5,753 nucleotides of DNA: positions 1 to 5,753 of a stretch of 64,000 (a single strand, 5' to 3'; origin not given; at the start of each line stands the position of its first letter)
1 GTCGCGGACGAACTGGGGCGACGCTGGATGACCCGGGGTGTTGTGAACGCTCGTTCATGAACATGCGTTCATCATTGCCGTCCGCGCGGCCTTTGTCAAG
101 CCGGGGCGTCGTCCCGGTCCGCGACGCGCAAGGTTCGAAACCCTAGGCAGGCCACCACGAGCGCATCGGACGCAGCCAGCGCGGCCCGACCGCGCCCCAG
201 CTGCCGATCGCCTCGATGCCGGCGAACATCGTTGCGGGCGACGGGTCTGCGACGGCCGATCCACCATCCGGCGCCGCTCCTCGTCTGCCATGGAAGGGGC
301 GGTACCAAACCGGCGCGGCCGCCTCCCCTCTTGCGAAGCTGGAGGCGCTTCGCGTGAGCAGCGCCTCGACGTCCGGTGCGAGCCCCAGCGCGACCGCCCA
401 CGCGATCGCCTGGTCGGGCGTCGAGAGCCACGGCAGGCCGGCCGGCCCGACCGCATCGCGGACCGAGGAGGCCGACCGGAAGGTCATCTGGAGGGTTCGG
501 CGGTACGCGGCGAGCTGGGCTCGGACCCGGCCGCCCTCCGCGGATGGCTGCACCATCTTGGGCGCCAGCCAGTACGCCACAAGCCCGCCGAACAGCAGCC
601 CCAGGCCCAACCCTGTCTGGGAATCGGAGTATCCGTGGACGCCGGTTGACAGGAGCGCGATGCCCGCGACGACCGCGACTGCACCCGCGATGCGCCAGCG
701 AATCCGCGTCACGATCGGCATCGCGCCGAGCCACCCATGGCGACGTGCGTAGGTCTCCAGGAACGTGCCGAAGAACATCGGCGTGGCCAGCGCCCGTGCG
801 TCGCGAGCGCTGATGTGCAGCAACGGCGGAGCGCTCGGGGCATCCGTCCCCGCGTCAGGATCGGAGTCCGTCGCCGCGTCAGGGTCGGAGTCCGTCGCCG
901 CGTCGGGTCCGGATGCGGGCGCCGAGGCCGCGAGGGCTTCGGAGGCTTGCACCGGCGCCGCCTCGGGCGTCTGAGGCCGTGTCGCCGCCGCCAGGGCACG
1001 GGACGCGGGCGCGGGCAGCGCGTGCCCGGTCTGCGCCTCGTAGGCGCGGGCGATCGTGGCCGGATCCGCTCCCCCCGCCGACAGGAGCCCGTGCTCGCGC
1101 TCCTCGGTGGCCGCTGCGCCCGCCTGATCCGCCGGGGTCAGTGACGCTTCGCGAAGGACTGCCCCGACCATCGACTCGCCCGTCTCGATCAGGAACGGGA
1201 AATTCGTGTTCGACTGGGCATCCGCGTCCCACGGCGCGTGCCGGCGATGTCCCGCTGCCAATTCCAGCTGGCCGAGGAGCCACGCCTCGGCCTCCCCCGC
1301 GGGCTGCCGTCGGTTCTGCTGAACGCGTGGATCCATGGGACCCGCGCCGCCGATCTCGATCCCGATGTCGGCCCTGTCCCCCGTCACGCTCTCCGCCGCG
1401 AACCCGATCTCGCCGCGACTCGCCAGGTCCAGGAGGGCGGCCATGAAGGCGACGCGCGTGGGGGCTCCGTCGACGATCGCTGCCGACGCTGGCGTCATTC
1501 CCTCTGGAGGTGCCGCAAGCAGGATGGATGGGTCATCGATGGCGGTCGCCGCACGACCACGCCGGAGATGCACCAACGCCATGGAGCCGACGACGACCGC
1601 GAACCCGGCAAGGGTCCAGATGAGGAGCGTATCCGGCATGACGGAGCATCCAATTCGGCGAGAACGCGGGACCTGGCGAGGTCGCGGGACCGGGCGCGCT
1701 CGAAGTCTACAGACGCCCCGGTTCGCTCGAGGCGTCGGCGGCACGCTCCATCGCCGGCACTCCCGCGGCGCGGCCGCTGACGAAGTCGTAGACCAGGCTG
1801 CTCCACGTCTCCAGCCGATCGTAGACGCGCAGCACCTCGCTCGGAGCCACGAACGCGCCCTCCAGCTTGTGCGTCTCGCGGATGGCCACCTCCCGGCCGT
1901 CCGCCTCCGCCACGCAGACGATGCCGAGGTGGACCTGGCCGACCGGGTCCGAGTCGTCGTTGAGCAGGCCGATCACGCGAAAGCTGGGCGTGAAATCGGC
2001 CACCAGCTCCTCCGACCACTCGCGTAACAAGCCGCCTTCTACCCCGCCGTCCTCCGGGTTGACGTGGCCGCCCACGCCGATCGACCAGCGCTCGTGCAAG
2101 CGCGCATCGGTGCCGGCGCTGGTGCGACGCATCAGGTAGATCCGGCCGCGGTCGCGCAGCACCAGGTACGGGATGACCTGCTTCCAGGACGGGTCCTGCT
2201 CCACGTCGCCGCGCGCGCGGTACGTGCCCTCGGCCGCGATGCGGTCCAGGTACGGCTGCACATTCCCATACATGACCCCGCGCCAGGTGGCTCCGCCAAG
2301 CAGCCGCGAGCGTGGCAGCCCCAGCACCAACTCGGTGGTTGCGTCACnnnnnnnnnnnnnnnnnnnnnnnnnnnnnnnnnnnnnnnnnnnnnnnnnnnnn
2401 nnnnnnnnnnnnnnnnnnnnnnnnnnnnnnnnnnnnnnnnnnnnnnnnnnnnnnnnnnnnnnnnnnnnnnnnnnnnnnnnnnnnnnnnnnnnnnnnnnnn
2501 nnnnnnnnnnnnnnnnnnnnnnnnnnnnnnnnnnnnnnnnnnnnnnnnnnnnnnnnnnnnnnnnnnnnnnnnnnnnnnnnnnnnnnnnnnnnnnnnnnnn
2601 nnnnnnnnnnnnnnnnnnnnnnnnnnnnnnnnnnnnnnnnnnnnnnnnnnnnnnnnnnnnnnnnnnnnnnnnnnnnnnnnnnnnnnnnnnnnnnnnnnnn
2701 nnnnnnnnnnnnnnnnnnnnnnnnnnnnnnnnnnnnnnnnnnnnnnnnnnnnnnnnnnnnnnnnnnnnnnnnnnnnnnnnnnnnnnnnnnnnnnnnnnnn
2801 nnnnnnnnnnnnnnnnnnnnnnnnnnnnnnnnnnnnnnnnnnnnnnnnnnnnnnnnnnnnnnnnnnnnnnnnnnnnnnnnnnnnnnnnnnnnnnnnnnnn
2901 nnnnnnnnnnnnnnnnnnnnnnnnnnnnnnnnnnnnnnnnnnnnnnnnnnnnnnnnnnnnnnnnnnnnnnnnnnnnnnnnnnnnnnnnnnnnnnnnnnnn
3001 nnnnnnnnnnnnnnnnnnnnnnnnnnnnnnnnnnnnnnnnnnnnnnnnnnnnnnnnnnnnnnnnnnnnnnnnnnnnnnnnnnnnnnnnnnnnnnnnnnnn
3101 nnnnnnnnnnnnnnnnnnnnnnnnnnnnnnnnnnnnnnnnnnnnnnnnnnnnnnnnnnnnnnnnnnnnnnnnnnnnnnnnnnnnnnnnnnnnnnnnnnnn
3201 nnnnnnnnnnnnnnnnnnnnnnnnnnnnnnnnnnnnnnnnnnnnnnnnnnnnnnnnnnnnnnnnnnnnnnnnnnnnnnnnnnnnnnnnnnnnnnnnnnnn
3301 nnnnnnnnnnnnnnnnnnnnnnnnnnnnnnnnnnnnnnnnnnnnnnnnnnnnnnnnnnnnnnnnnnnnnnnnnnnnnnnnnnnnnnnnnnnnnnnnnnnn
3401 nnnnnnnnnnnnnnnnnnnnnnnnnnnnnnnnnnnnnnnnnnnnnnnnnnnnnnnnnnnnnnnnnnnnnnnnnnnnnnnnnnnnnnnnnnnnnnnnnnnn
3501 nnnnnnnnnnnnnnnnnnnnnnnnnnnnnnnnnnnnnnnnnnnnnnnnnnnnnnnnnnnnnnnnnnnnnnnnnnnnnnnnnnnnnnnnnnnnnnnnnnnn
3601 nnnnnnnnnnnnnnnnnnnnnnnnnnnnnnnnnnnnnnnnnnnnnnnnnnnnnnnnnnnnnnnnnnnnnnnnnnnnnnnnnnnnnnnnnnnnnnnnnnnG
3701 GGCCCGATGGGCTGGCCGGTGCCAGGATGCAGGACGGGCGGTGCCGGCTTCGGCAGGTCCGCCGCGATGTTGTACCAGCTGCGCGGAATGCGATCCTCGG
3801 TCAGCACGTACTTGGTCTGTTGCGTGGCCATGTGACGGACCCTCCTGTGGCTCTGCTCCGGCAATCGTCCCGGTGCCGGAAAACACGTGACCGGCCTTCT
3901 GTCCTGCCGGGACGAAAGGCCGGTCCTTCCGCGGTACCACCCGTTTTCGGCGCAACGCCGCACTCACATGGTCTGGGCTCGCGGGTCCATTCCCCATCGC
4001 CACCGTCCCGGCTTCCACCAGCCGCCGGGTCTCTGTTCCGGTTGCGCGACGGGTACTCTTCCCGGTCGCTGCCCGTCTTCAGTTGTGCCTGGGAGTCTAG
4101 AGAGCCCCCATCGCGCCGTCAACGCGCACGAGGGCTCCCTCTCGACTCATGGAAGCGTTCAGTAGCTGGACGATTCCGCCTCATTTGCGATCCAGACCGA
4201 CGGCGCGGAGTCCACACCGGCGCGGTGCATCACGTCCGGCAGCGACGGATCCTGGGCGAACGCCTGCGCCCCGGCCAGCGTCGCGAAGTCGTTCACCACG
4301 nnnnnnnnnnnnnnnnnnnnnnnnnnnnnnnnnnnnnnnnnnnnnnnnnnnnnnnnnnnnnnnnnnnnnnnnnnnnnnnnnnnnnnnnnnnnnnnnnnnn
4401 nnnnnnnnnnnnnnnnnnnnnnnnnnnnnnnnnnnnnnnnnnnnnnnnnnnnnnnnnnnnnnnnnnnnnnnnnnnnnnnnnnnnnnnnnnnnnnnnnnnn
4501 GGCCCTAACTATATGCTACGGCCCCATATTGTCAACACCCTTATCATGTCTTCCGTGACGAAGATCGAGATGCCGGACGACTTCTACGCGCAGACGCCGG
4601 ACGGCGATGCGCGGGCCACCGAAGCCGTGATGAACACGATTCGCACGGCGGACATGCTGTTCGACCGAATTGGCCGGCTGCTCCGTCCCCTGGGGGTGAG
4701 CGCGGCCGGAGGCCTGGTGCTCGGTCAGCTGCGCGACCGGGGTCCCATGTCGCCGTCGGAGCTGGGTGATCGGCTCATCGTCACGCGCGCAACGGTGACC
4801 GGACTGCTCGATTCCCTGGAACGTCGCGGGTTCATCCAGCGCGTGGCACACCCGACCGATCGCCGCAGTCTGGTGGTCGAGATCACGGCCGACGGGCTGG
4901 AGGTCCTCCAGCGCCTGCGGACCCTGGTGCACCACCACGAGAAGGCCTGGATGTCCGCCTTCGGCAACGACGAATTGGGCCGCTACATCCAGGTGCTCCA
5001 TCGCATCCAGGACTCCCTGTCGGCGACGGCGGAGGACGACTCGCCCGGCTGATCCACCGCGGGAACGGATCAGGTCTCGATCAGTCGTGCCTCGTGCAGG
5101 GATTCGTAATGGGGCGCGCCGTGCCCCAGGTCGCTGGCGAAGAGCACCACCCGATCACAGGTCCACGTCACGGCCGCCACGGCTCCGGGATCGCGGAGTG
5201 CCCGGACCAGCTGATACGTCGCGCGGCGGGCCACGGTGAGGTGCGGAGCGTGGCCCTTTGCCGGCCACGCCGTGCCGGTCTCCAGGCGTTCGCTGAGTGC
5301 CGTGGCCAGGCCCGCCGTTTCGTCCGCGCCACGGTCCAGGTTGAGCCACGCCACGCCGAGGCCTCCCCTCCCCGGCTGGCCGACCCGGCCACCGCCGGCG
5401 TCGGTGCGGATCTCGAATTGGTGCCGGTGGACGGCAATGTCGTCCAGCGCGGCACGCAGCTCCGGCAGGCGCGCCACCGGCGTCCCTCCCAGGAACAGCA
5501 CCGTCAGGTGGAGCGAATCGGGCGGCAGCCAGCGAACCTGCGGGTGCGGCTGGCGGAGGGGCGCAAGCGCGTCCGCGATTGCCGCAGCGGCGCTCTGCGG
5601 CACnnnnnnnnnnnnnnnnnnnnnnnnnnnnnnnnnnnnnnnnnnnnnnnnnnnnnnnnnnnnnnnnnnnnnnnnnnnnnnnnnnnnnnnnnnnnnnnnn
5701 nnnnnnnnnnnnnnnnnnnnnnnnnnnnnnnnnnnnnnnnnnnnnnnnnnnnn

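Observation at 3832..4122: Trp-specific T-box leader controlling a stand-alone trpB2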

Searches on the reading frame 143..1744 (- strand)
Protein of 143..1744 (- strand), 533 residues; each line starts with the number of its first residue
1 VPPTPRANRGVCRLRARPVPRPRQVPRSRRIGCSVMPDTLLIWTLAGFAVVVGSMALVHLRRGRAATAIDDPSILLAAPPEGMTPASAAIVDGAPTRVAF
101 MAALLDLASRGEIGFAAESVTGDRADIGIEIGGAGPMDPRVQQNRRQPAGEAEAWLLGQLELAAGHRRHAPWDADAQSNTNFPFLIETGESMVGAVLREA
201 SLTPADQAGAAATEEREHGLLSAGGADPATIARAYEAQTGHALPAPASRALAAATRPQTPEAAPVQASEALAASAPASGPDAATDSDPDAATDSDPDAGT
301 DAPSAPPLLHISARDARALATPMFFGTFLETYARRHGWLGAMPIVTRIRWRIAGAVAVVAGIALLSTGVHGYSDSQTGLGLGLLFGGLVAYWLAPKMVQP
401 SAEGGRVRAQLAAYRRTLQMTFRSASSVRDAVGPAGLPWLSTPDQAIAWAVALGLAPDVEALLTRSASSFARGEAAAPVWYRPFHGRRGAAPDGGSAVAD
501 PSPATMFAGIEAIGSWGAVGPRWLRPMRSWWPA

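Call 7: search_protein_families(library=ncbifam, proteins=[window:143-1744:-])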
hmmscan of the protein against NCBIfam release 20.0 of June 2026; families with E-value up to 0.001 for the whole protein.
window:143-1744:- (533 aa): 0 families

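Call 58: search_protein_families(library=pfam, proteins=[window:143-1744:-], max_evalue=0.01)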
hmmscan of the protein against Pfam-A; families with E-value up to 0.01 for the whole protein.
window:143-1744:- (533 aa): 1 family
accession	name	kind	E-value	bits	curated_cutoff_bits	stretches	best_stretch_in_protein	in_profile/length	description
PF20990.2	DUF2207_C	-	8.9e-09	35.8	33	1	78-123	7-54/247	Predicted membrane protein (DUF2207) C-terminal domain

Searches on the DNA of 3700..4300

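Call 4: search_rna_families(source=window, start=3700, end=4300, threshold=evalue, max_evalue=10, show_alignments=5)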
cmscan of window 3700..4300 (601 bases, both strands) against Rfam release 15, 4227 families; matches with E-value up to 10: 8.
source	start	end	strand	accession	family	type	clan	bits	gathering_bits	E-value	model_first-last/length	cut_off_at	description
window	3905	4078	-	RF00230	T-box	Cis-reg; leader;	-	73.8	93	4e-16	1-219/219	no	T-box leader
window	3852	3929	+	RF02833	Scr3202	Gene; sRNA;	-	20.7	52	1.5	1-95/95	no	Streptomyces RNA 3202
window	4221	4300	-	RF03878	mir-B6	Gene; miRNA;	-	19.7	89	6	1-83/83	no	mir-B6 microRNA precursor family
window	3703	3784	-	RF02959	DUF3085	Cis-reg;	-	17.6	40.6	1.5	1-76/76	no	DUF3085 RNA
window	3859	3919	+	RF03006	M23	Gene; sRNA;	-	16.4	41.2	2.5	1-53/53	no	M23 RNA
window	4017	4154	-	RF02840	Ref68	Gene; sRNA;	-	15.2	44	0.68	1-124/124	no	Enterococcus sRNA 68 (Lacto-3 RNA)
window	3828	3900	-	RF00495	IRES_Hsp70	Cis-reg; IRES;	-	11.2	80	1.9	1-216/216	no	Heat shock protein 70 (Hsp70) internal ribosome entry site (IRES)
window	4001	4032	+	RF01973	H19_2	Gene; lncRNA;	-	9.7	50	9.7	1-69/69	no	H19 conserved region 2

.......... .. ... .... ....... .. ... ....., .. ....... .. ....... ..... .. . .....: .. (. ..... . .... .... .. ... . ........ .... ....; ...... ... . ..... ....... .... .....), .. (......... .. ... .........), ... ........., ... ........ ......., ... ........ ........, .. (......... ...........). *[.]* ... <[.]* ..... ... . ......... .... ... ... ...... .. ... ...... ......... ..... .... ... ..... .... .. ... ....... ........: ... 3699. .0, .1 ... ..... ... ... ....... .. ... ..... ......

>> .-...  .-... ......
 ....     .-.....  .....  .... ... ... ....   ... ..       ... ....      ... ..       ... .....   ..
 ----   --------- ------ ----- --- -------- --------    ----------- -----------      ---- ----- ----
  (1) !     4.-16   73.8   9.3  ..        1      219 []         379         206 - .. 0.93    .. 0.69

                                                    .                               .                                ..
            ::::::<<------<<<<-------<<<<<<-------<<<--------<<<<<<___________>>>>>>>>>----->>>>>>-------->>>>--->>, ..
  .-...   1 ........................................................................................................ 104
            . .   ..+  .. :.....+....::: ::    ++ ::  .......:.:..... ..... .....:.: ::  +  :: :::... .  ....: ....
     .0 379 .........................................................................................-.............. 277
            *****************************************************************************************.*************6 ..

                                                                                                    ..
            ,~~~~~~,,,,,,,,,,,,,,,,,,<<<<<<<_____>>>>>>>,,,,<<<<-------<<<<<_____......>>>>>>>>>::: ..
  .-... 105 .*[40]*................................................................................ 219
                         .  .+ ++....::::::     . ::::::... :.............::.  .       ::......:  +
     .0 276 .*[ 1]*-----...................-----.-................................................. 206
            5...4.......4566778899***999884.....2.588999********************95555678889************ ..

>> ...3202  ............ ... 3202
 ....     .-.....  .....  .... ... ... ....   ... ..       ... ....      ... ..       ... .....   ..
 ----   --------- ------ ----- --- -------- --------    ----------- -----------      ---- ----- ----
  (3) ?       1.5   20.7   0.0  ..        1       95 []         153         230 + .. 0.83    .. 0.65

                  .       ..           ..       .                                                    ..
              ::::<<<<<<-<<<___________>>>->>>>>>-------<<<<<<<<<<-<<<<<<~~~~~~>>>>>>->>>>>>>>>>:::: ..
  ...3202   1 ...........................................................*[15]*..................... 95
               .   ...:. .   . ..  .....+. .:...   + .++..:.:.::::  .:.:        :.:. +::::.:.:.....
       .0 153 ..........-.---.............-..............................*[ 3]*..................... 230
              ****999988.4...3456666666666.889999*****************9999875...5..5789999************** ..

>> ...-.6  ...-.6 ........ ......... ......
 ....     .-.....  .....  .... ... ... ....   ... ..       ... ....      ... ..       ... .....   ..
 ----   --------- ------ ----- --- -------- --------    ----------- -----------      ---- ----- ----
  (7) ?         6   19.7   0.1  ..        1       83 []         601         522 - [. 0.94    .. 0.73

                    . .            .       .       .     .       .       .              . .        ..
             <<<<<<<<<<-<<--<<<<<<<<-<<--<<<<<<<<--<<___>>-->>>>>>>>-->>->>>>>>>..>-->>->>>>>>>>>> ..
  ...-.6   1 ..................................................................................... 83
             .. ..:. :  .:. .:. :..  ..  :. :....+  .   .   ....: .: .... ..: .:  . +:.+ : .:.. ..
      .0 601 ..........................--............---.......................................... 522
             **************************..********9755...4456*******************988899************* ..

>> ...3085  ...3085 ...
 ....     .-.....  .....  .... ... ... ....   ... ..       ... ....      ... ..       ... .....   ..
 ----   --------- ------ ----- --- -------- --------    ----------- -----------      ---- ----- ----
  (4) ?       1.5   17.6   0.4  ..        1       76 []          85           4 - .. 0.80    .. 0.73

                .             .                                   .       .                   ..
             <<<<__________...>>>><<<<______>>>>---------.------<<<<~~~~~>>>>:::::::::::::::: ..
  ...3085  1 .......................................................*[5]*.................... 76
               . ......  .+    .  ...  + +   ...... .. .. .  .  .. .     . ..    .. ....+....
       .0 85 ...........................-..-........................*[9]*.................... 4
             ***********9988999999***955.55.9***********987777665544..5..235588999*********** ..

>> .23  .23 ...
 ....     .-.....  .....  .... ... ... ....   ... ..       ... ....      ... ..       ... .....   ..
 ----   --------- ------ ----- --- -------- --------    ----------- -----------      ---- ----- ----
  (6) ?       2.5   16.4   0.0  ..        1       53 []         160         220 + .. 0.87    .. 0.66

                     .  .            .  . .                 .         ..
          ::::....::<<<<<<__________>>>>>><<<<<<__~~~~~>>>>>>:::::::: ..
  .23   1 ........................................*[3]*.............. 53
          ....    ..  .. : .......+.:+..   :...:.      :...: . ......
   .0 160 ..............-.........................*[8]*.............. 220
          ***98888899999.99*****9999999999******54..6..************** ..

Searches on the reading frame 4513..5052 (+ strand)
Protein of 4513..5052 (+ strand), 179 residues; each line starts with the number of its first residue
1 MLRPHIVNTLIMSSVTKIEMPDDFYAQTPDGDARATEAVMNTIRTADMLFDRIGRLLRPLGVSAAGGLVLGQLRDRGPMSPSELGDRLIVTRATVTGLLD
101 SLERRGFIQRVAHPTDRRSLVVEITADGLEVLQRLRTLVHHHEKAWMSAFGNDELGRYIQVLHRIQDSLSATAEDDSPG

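Call 7: search_protein_families(library=ncbifam, proteins=[window:4513-5052:+])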
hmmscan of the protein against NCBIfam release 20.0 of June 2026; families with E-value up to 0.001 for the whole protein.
window:4513-5052:+ (179 aa): 12 families
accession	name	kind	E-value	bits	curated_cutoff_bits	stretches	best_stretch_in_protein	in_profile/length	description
NF053777.1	Saro0803TransReg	equivalog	1.3e-14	54.1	200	1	72-166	45-139/140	Saro_0803 family transcriptional regulator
TIGR02337.1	HpaR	equivalog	2.1e-11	43.8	121.2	1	58-163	22-127/130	homoprotocatechuate degradation operon regulator HpaR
NF045593.1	bilirub_TF_BilQ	equivalog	1.5e-10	40.9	125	1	79-167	45-133/135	bilirubin utilization transcriptional regulator BilQ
NF041230.1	BagL_FevM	exception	2.9e-10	40.3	230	1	69-166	45-142/145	MarR family transcriptional regulator BagL/FevM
NF008565.1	PRK11512.1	equivalog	3.3e-10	40.2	240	1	55-141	31-117/144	multiple antibiotic resistance transcriptional regulator MarR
NF052438.1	TransRegRv0880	equivalog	6.5e-10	39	220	1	69-153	39-123/143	Rv0880 family HTH-type transcriptional regulator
NF008122.0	PRK10870.1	equivalog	3.5e-09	36.6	157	1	76-167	69-160/176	transcriptional repressor MprA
NF050133.1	TransRegFabT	equivalog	1.1e-07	32.2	200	1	79-163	44-128/138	fatty acid biosynthesis transcriptional regulator FabT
NF052638.1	TransRegOhrRVib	equivalog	3.7e-06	26.7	200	1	67-136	40-109/141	transcriptional regulator OhrR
TIGR04472.1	reg_rSAM_mob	hypoth_equivalog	8.2e-06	25.9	240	1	67-171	34-138/141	radical SAM mobile pair system MarR family transcriptional regulator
NF002926.0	PRK03573.1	equivalog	3.7e-05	23.7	120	1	90-167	58-135/144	transcriptional regulator SlyA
NF047395.1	TransRegLtdR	equivalog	0.00083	19.1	250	1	81-165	68-154/166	transcriptional regulator LdtR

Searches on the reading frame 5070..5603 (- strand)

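Call 58: search_protein_families(library=pfam, proteins=[window:5070-5603:-], max_evalue=0.01)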
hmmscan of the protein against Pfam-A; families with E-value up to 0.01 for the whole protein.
window:5070-5603:- (177 aa): 2 families
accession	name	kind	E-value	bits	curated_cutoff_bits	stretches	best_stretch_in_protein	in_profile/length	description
PF02834.22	LigT_PEase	-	7.6e-14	52.1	23.3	1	7-68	5-72/87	LigT like Phosphoesterase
PF13563.12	2_5_RNA_ligase2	-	5.1e-08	33.5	27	1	10-158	6-149/152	2'-5' RNA ligase superfamily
